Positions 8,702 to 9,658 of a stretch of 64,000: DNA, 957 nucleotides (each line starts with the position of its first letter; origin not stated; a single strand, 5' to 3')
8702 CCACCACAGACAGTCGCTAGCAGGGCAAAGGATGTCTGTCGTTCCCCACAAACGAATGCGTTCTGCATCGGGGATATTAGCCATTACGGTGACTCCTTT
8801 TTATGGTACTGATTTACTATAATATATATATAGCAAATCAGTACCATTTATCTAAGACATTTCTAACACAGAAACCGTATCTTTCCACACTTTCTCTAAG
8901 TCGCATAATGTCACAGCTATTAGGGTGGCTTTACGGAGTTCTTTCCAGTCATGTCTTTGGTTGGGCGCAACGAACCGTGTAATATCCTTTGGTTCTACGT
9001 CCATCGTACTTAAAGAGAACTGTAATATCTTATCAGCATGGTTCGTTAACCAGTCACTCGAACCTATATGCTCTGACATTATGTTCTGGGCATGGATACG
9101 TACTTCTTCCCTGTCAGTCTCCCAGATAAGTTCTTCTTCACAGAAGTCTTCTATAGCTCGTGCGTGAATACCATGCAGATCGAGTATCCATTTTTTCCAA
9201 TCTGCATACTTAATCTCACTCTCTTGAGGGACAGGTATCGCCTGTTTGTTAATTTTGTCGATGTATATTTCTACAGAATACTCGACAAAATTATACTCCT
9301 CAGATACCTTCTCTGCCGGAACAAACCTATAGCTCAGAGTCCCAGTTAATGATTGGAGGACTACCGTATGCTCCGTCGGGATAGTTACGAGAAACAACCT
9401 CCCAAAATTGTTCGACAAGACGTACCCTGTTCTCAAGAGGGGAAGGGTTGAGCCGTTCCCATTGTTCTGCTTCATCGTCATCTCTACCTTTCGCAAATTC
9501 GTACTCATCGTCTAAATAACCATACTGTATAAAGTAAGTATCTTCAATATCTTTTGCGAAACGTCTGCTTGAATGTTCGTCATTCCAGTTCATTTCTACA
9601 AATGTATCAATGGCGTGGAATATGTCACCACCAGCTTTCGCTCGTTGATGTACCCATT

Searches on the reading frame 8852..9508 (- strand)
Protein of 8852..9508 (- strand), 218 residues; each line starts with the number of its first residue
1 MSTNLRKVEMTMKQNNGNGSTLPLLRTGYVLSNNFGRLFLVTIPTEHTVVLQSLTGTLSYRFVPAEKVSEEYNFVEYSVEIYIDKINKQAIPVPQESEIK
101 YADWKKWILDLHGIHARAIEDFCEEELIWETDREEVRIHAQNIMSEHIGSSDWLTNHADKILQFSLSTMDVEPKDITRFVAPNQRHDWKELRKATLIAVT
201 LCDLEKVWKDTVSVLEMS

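Call 12: search_protein_families(library=pfam, proteins=[window:8852-9508:-], max_evalue=0.01)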
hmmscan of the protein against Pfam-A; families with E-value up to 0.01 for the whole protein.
window:8852-9508:- (218 aa): 0 families

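Call 45: search_protein_families(library=phrogs, proteins=[window:8852-9508:-], max_evalue=0.01)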
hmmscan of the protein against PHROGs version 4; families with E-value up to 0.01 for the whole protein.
window:8852-9508:- (218 aa): 0 families

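Call 72: find_homologous_proteins(query=window:8852-9508:-, max_evalue=0.001)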
Query window:8852-9508:- (218 aa): 1 proteins with E <= 0.001 among 99 candidates.
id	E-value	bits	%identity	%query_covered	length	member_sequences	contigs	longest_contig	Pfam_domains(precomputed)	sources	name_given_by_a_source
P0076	1.5e-115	402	100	83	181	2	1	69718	-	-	-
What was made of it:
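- On MITE or other small mobile palindromic element: Empty sites could not be tested, because the neighbours of PAL-B have no homologues (call 72).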
